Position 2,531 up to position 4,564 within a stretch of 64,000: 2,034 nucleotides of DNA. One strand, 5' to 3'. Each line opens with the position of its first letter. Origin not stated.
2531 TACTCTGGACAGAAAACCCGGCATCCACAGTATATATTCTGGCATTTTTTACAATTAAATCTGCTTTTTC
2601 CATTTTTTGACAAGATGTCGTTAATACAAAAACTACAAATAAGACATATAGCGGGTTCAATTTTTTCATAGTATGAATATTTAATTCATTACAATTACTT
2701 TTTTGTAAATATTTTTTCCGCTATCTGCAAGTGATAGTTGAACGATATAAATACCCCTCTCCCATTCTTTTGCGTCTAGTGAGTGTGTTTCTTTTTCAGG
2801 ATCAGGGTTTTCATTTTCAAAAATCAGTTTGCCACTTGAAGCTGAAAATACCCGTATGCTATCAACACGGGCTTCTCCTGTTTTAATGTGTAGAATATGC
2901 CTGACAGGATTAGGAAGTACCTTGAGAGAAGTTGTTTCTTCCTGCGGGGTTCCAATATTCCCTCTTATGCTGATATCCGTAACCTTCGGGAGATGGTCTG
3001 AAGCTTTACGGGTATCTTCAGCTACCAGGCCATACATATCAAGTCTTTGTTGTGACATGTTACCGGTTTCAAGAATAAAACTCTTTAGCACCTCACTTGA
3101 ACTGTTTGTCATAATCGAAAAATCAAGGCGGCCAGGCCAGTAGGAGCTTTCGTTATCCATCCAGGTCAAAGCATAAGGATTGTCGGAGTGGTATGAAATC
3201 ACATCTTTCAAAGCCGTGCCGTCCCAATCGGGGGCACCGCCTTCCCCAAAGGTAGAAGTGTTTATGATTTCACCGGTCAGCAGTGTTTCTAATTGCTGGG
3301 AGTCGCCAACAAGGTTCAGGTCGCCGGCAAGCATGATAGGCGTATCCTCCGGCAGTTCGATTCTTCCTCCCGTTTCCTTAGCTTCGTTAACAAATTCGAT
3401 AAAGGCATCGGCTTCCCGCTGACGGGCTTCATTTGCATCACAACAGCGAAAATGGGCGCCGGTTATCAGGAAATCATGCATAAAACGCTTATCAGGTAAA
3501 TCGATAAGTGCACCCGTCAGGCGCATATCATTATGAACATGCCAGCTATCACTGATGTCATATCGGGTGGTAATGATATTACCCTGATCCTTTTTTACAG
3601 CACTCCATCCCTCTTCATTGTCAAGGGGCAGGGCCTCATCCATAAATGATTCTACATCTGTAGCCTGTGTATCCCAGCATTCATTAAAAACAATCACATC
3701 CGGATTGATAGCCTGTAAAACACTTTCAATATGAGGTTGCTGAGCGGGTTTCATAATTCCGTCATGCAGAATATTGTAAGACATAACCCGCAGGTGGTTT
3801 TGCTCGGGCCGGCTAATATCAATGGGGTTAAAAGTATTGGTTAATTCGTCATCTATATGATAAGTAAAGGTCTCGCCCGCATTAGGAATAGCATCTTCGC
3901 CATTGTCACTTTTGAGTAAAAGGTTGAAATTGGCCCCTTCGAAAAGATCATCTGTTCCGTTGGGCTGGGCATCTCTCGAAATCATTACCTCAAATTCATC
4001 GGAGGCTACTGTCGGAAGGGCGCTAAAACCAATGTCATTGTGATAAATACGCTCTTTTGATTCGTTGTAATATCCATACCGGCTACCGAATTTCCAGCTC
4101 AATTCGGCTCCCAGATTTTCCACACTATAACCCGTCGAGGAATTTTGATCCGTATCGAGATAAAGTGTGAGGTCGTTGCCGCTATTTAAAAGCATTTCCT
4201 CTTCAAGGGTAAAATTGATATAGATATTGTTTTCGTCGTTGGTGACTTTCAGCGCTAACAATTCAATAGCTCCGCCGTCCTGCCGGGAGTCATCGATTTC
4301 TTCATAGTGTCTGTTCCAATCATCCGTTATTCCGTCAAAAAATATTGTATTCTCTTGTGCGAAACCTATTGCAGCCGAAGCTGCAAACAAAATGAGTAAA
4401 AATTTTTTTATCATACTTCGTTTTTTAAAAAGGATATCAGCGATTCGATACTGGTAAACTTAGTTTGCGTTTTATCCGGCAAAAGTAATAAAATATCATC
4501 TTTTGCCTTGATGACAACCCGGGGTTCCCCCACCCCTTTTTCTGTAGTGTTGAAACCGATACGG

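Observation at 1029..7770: B12-riboswitch operon extends beyond BtuFCD into a T9SS-secreted EEP enzyme and a lipoprotein amidohydrolase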

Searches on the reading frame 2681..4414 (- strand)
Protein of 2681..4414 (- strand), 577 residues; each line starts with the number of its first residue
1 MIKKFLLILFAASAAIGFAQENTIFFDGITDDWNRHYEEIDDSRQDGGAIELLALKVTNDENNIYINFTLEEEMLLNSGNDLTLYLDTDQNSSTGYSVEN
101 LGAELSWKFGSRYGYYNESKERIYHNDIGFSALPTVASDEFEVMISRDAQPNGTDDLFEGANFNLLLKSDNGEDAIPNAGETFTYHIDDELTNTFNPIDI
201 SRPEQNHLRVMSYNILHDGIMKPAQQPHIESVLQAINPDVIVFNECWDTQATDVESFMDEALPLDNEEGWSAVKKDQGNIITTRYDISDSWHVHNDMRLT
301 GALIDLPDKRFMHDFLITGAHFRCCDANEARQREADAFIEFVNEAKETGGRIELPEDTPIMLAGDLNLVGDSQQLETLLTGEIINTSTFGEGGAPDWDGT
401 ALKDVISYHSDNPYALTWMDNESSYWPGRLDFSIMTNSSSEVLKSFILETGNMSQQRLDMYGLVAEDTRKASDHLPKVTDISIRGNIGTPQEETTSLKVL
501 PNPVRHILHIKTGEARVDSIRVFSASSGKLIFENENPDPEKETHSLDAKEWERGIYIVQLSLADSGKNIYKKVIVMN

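Call 7: search_protein_families(library=pfam, proteins=[window:2681-4414:-], max_evalue=0.001)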
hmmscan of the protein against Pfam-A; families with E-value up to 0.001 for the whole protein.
window:2681-4414:- (577 aa): 2 families
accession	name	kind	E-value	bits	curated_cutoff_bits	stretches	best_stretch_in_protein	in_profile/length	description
PF03372.29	Exo_endo_phos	-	1e-09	38.9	24.5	1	211-474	1-225/225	Endonuclease/Exonuclease/phosphatase family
PF18962.6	Por_Secre_tail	-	5.7e-08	33.4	27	1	500-575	2-75/75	Secretion system C-terminal sorting domain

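Call 9: find_homologous_proteins(query=window:2681-4414:-)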
Query window:2681-4414:- (577 aa): 517 proteins with E <= 0.001 among 8000 candidates; the best 120 are listed.
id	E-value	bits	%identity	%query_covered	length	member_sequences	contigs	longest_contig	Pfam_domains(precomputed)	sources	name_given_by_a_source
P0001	0.0e+0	1320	100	100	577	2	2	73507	PF18962.8,PF03372.30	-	-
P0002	0.0e+0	1141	85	100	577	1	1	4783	PF18962.8,PF03372.30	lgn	-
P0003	0.0e+0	1122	84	100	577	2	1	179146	PF18962.8,PF03372.30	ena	-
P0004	9.2e-246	835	62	100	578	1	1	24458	PF18962.8,PF03372.30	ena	-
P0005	1.9e-234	797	59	100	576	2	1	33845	PF18962.8,PF03372.30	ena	-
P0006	4.1e-232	790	58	100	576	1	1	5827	PF18962.8,PF03372.30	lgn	-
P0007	3.9e-231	786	59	100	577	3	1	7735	PF18962.8,PF03372.30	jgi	-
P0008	1.7e-226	771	58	99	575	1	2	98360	PF18962.8,PF03372.30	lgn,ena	-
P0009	4.0e-184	631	49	100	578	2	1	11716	PF18962.8,PF03372.30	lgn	-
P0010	9.7e-184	630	48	99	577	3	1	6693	PF18962.8,PF03372.30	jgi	jgi:endonuclease/exonuclease/phosphatase family metal-dependent hydrolase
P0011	2.4e-181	622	47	100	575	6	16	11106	PF18962.8,PF03372.30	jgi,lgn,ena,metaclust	metaclust:\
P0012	2.5e-180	619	48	99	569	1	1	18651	PF18962.8,PF03372.30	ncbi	-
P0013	6.6e-177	607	48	99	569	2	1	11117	PF18962.8,PF03372.30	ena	-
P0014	8.0e-175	601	48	97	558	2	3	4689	PF18962.8,PF03372.30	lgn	-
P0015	2.2e-173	596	47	100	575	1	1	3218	PF03372.30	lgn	-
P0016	7.6e-171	587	47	99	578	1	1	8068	PF18962.8,PF03372.30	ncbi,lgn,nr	ncbi:MAG: T9SS type A sorting domain-containing protein [Bacteroidota bacterium]|nr:T9SS type A sort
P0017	5.1e-167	575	46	100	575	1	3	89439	PF18962.8,PF03372.30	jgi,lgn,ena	-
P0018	8.5e-165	567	46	99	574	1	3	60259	PF18962.8,PF03372.30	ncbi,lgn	-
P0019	1.6e-162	560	45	99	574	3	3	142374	PF18962.8,PF03372.30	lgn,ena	-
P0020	2.5e-161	556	46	100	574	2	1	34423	PF18962.8,PF03372.30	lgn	-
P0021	7.8e-160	551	45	100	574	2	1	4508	PF18962.8,PF03372.30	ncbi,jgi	-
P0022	8.1e-159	548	43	99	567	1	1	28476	PF18962.8,PF03372.30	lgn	-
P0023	3.6e-153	529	42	99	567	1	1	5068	PF03372.30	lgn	-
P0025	5.2e-142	492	43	97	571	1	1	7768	PF18962.8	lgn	-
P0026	7.2e-142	492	42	97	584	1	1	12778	PF18962.8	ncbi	-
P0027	1.0e-140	488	41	99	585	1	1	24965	PF18962.8,PF03372.30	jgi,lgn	jgi:uncharacterized protein (DUF779 family)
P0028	6.9e-139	482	40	99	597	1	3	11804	PF18962.8,PF03372.30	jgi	jgi:endonuclease/exonuclease/phosphatase family metal-dependent hydrolase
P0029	3.8e-138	480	41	100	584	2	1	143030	PF18962.8,PF03372.30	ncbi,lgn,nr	ncbi:MAG: T9SS type A sorting domain-containing protein [Bacteroidales bacterium]|nr:T9SS type A sor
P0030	7.8e-138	478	41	99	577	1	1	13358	PF18962.8,PF03372.30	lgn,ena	-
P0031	2.7e-137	477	43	99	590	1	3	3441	PF18962.8,PF03372.30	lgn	-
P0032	7.6e-136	472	40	99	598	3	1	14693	PF18962.8,PF03372.30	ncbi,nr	ncbi:MAG: T9SS type A sorting domain-containing protein [Saprospiraceae bacterium]|nr:T9SS type A so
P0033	1.6e-135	471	42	97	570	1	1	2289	PF18962.8,PF03372.30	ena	-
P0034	1.9e-135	471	42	97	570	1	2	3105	PF18962.8,PF03372.30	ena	-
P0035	3.0e-135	470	41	100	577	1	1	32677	PF18962.8,PF03372.30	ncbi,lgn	-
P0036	3.7e-135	470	44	86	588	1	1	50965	PF18962.8,PF03372.30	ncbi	-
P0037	3.8e-135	470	42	97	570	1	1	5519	PF18962.8,PF03372.30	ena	-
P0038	8.3e-135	468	42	97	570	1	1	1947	PF18962.8,PF03372.30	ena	-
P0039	1.0e-134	468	42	99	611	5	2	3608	PF18962.8,PF03372.30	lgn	-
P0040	7.4e-134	465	42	97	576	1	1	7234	PF18962.8,PF03372.30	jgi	-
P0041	1.4e-133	464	41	96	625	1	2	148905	PF18962.8,PF03372.30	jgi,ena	jgi:hypothetical protein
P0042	2.0e-133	464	41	96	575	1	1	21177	PF18962.8,PF03372.30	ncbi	-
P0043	4.3e-133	463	45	87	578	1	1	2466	PF18962.8,PF03372.30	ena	-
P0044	4.6e-133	463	42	99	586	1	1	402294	PF18962.8,PF03372.30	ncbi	-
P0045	5.4e-133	463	40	99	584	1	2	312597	PF18962.8,PF03372.30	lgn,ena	-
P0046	5.5e-133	462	45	84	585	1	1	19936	PF03372.30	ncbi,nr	ncbi:MAG: hypothetical protein HY842_15185 [Bacteroidetes bacterium]|nr:hypothetical protein [Bacter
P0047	7.6e-133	462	43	97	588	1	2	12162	PF18962.8,PF03372.30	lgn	-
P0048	9.1e-133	462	41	96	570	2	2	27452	PF18962.8,PF03372.30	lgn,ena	-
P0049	1.1e-132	462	41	97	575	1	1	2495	PF18962.8,PF03372.30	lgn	-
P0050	2.1e-132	461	41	98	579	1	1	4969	PF18962.8,PF03372.30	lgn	-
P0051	5.4e-132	459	41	97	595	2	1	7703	PF18962.8,PF03372.30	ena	-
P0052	6.3e-132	459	41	96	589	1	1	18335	PF18962.8,PF03372.30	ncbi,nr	ncbi:MAG: hypothetical protein IT258_16285 [Saprospiraceae bacterium]|nr:hypothetical protein [Sapro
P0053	1.4e-131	458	41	99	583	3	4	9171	PF18962.8,PF03372.30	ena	-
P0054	1.6e-131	458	40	100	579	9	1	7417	PF18962.8,PF03372.30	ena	-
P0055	2.8e-131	457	40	95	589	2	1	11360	PF03372.30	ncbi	-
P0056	3.8e-131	456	42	100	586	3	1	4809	PF18962.8,PF03372.30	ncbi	-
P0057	1.4e-130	455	43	88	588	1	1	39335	PF03372.30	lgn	-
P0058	1.8e-130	454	39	99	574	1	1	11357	PF18962.8,PF03372.30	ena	-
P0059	3.2e-130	453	40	100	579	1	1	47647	PF18962.8,PF03372.30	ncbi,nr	ncbi:MAG: T9SS type A sorting domain-containing protein [Bacteroidales bacterium]|nr:T9SS type A sor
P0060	6.8e-130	452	40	100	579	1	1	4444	PF18962.8,PF03372.30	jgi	-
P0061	1.1e-129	452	42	99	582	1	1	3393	PF18962.8,PF03372.30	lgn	-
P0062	1.5e-129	451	42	100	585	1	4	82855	PF18962.8,PF03372.30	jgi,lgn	jgi:endonuclease/exonuclease/phosphatase family metal-dependent hydrolase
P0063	1.8e-129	451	41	97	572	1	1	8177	PF18962.8,PF03372.30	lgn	-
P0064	2.1e-129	451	41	99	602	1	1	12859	PF03372.30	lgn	-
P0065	2.3e-129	451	41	99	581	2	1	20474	PF18962.8,PF03372.30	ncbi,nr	ncbi:MAG: T9SS type A sorting domain-containing protein [Ignavibacteriales bacterium]|nr:T9SS type A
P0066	3.1e-129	450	40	97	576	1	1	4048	PF18962.8,PF03372.30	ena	-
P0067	7.6e-129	449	40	98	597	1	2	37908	PF03372.30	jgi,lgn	jgi:endonuclease/exonuclease/phosphatase family metal-dependent hydrolase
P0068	8.8e-129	449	40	94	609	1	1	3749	PF18962.8,PF03372.30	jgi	-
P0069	9.1e-129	449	40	99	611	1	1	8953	PF18962.8,PF03372.30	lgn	-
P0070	1.5e-128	448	42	96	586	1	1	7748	PF18962.8,PF03372.30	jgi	jgi:endonuclease/exonuclease/phosphatase family metal-dependent hydrolase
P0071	1.7e-128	448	42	97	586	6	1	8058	PF18962.8,PF03372.30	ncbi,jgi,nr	ncbi:MAG: hypothetical protein DRQ01_01060 [Ignavibacteriae bacterium]|nr:MAG: hypothetical protein 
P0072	3.2e-128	447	41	94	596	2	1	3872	PF18962.8,PF03372.30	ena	-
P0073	3.2e-128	447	42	97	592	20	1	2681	PF03372.30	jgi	-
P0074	4.6e-128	446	40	100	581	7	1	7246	PF18962.8,PF03372.30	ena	-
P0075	1.0e-127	445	41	100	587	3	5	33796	PF18962.8,PF03372.30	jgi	jgi:endonuclease/exonuclease/phosphatase family metal-dependent hydrolase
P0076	1.2e-127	445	41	97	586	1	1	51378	PF18962.8,PF03372.30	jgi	jgi:Secretion system C-terminal sorting domain/Endonuclease/Exonuclease/phosphatase family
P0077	1.2e-127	445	40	97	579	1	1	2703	PF18962.8,PF03372.30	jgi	jgi:endonuclease/exonuclease/phosphatase family metal-dependent hydrolase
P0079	3.4e-127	443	44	89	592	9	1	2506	PF18962.8,PF03372.30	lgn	-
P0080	3.8e-127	443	43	96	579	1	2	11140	PF18962.8,PF03372.30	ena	-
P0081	6.1e-127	443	42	100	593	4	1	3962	PF18962.8,PF03372.30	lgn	-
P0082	6.2e-127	442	41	97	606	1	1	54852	PF18962.8,PF03372.30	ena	-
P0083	1.0e-126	442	43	84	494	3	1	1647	PF03372.30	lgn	-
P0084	1.0e-126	442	39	98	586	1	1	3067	PF18962.8,PF03372.30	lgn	-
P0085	1.2e-126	442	40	100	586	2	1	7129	PF18962.8,PF03372.30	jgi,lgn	-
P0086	1.6e-126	441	41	100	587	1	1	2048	PF18962.8,PF03372.30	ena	-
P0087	1.8e-126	441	42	94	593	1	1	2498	PF18962.8,PF03372.30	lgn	-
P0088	2.2e-126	441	43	92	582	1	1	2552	PF18962.8,PF03372.30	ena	-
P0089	3.6e-126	440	38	100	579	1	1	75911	PF18962.8,PF03372.30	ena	-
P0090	5.6e-126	439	41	96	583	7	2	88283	PF18962.8,PF03372.30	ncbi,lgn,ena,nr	ncbi:MAG: T9SS type A sorting domain-containing protein [Bacteroidetes bacterium]|nr:T9SS type A sor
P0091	7.3e-126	439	42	85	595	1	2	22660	PF18962.8,PF03372.30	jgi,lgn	jgi:endonuclease/exonuclease/phosphatase family metal-dependent hydrolase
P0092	9.0e-126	439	39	97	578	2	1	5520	PF18962.8,PF03372.30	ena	-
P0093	1.4e-125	438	41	97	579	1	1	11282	PF18962.8,PF03372.30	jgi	-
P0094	2.6e-125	437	40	100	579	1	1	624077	PF18962.8,PF03372.30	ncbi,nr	ncbi:MAG: endonuclease/exonuclease/phosphatase family protein [Ignavibacteria bacterium]|nr:endonucl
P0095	2.8e-125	437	41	97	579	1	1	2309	PF18962.8,PF03372.30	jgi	-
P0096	3.2e-125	437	44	85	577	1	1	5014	PF18962.8,PF03372.30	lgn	-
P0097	3.4e-125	437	45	84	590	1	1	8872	PF18962.8,PF03372.30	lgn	-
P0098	3.8e-125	437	40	98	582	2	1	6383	PF18962.8,PF03372.30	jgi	jgi:hypothetical protein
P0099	5.6e-125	436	43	88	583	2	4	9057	PF03372.30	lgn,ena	-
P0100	5.7e-125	436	40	98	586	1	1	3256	PF18962.8,PF03372.30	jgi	-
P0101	1.1e-124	435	43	88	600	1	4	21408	PF03372.30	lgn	-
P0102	2.0e-124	434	41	86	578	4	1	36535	PF18962.8,PF03372.30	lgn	-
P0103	2.3e-124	434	39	100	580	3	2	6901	PF18962.8,PF03372.30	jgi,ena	-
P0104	2.6e-124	434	38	98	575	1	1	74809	PF18962.8,PF03372.30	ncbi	-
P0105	2.8e-124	434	40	97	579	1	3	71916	PF18962.8,PF03372.30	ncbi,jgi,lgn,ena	-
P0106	3.5e-124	433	40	99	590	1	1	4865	PF03372.30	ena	-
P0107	4.6e-124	433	41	99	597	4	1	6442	PF18962.8,PF03372.30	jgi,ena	-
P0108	5.0e-124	433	41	95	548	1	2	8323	PF18962.8,PF03372.30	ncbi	ncbi:MAG: T9SS type A sorting domain-containing protein [Bacteroidales bacterium]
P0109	6.9e-124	432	40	98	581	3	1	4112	PF18962.8,PF03372.30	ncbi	-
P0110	1.6e-123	431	41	97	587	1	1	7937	PF18962.8,PF03372.30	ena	-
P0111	2.0e-123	431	42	89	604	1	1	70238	PF18962.8,PF03372.30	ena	-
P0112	2.1e-123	431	42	81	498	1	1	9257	PF03372.30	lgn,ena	-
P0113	2.4e-123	431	41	97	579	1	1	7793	PF18962.8,PF03372.30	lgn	-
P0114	2.9e-123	430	39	98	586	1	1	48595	PF18962.8,PF03372.30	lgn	-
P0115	2.9e-123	430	40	96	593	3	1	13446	PF18962.8,PF03372.30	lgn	-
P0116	3.3e-123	430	44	87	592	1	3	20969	PF18962.8,PF03372.30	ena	-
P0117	3.6e-123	430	43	90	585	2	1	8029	PF18962.8,PF03372.30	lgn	-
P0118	4.3e-123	430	41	97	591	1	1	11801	PF18962.8,PF03372.30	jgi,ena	-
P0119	5.0e-123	430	46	81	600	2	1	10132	PF18962.8,PF03372.30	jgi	jgi:endonuclease/exonuclease/phosphatase family metal-dependent hydrolase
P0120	6.2e-123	429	42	88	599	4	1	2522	PF18962.8,PF03372.30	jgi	jgi:endonuclease/exonuclease/phosphatase family metal-dependent hydrolase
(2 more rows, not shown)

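Call 11: find_related_loci(query=A1, collection=genome_contigs, flank=10000)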
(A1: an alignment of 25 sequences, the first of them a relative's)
Query A1 (577 aa) in genome_contigs; peptide patterns used: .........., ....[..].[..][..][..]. (x = any residue, [..] = any of these).
323 stretches matched a pattern; 278 encode a relative of the query (tblastn E <= 1e-3); the best 80 are kept; 80 distinct loci.
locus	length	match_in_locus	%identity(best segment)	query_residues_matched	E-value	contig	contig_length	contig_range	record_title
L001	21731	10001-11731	84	1-577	0e+0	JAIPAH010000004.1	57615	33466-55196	MAG: Bacteroidales bacterium isolate Tobar18m-G1 Tobar18m-20mill-C25, whole genome shotgun sequence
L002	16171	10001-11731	59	1-576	0e+0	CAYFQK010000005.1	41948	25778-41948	MAG TPA_asm: uncultured Bacteroidales bacterium isolate ERP107533_co1_181 genome assembly, contig: NODE_327_length_41948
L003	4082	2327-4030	47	1-575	0e+0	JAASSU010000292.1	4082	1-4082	MAG: Bacteroidetes bacterium isolate KhS_metabat.24 KhS_C14008, whole genome shotgun sequence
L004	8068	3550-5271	47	2-575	5e-176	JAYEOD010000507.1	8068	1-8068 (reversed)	MAG: Bacteroidota bacterium isolate MAG038 MAG038_507, whole genome shotgun sequence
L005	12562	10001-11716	46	2-575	6e-162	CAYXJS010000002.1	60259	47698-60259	MAG TPA_asm: uncultured Bacteroidales bacterium isolate SRP332253_co1_116 genome assembly, contig: NODE_498_length_60259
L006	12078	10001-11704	46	1-575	8e-159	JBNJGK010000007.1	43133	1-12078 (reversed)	MAG: Bacteroidota bacterium isolate Y22_45dBSe2.bin.130 NODE_374_length_43133_cov_37.972162, whole genome shotgun sequen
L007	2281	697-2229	46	6-511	7e-159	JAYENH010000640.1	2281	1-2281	MAG: Bacteroidota bacterium isolate MAG060 MAG060_640, whole genome shotgun sequence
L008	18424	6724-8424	48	2-575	0e+0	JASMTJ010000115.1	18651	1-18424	MAG: Bacteroidales bacterium isolate GSC-VFA-60_REP7 CoA_60C_k149_72721, whole genome shotgun sequence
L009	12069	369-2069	42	14-575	3e-144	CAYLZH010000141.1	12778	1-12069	MAG TPA_asm: uncultured Bacteroidales bacterium isolate SRP167671_co1_154 genome assembly, contig: NODE_5769_length_1277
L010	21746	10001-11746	41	2-577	9e-144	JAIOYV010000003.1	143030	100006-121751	MAG: Bacteroidales bacterium isolate Tobar12.5m-G22 Tobar12-5m-C84, whole genome shotgun sequence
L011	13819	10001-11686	41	2-560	3e-141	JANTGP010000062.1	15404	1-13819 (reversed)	MAG: Bacteroidetes bacterium isolate bin10073 c_000000003829, whole genome shotgun sequence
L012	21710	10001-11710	39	5-575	6e-139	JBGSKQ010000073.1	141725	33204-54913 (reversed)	MAG: Saprospiraceae bacterium isolate JTS-AC184 k141_3821776, whole genome shotgun sequence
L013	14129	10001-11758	41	1-575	9e-138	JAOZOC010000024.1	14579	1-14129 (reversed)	MAG: Bacteroidales bacterium isolate GMC4.concoct.313 GMC4_4986_length_14579_cov_7.341091, whole genome shotgun sequence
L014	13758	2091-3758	41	18-573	9e-138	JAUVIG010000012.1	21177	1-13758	MAG: Chlorobiota bacterium isolate CSMAG_422 CSMAG_422_k127_2516292_length_21177_cov_29.0055, whole genome shotgun seque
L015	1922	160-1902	41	1-576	2e-147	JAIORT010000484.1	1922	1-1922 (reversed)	MAG: Bacteroidales bacterium isolate SMBSF25 20074_Bin_6_contigs_1_c_000000006931, whole genome shotgun sequence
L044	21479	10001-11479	41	19-515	3e-128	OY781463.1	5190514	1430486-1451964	MAG: Bacteroidales bacterium isolate 1213159b-2f29-4165-836d-87c69f3987a4 genome assembly, chromosome: 1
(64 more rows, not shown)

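Call 20: search_solved_structures(query=A1, max_evalue=0.01)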
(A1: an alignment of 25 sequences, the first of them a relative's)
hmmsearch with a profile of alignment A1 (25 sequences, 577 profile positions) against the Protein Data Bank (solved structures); distinct sequences matched with E-value up to 0.01: 15.
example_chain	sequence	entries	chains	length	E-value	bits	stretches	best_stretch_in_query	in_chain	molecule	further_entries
6een_B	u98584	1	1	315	3.6e-22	81.4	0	203-253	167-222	Designer Pentatricopeptide Protein dPPR10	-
5i9f_A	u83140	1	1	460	6.5e-20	74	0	211-251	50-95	pentatricopeptide repeat protein dPPR-U10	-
5i9g_C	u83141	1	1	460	1.1e-18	69.9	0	211-251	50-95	pentatricopeptide repeat protein dPPR-U8C2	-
5i9h_A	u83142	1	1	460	1.9e-17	65.8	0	211-251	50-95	pentatricopeptide repeat protein dPPR-U8G2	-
5i9d_A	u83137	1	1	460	1e-16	63.4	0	211-251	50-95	pentatricopeptide repeat protein dPPR-U8A2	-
6een_D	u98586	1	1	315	4e-14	54.8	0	202-251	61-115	Designer Pentatricopeptide Protein dPPR10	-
4ozs_A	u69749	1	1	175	1.9e-13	52.6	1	202-254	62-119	Alpha solenoid protein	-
8glk_D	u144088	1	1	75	4.4e-08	34.9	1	499-575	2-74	Endonuclease I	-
6een_A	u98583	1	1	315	6.8e-08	34.3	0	203-251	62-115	Designer Pentatricopeptide Protein dPPR10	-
9whd_A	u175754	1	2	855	2.9e-05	25.6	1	494-574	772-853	GH167 glycoside hydrolase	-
8glj_D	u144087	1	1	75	0.00034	22.1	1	499-575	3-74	Por secretion system C-terminal sorting domain-containing protein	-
7pzj_A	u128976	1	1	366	0.00077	20.9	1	495-572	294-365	Lipase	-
5jvk_A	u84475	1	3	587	0.0019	19.6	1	495-575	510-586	Uncharacterized protein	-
5uyt_A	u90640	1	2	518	0.0042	18.4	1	496-574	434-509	Ice-binding protein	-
8qb1_A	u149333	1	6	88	0.0083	17.5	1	499-575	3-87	Mirolase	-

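Call 21: search_protein_families(library=ncbifam, proteins=[window:2681-4414:-], max_evalue=0.001)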
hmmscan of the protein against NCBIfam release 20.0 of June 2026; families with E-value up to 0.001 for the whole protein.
window:2681-4414:- (577 aa): 1 family
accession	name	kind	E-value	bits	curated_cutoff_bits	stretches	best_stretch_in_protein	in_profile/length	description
TIGR04183.1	Por_Secre_tail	domain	5.3e-06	26.3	23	1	500-575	2-71/72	T9SS type A sorting domain-containing protein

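Call 34: predict_structure(alignment_id=A2)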
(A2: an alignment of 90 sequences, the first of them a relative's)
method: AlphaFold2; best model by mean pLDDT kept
length: 577 residues; sequences in the alignment: 90
mean_pLDDT: 92.7   pTM: 0.80
mean pLDDT of the five models: 92.7, 92.0, 91.8, 91.6, 91.4
residues with pLDDT >= 90: 461; 70-90: 99; 50-70: 9; < 50: 8
segments of 3 or more residues with pLDDT < 50: 487-494
pLDDT, mean of each block of 10 residues (from residue 1): 88 68 88 88 86 97 97 95 96 91 95 88 94 97 98 93 96 89 95 93 91 96 98 98 98 98 91 97 98 95 94 95 91 98 91 92 96 98 97 94 98 96 90 96 97 97 98 98 68 67 92 90 96 90 92 95 86 90
secondary structure, 60 per line:
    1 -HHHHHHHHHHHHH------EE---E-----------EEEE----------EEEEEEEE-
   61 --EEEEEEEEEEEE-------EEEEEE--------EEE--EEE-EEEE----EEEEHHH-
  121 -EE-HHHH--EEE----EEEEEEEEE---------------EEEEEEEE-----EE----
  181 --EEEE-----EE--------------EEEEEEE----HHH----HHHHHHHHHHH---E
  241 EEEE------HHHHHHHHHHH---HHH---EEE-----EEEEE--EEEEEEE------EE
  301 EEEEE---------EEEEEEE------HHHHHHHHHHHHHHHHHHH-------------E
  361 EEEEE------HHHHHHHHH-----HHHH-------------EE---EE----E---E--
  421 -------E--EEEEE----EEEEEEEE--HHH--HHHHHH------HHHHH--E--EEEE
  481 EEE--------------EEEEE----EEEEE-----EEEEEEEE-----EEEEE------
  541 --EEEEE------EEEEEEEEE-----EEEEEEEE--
elements in order: H2-14 E38-41 E52-59 E63-74 E82-87 E96-98 E101-103 E105-108 E113-116 H125-128 E131-133 E138-146 E162-169 E183-186 E208-214 H226-236 E240-244 H251-261 E271-273 E279-283 E286-292 E299-305 E315-321 H328-346 E360-365 H372-380 H386-389 E431-435 E440-447 H455-460 H467-471 E477-483 E498-502 E507-511 E517-524 E530-534 E543-547 E554-562 E568-575
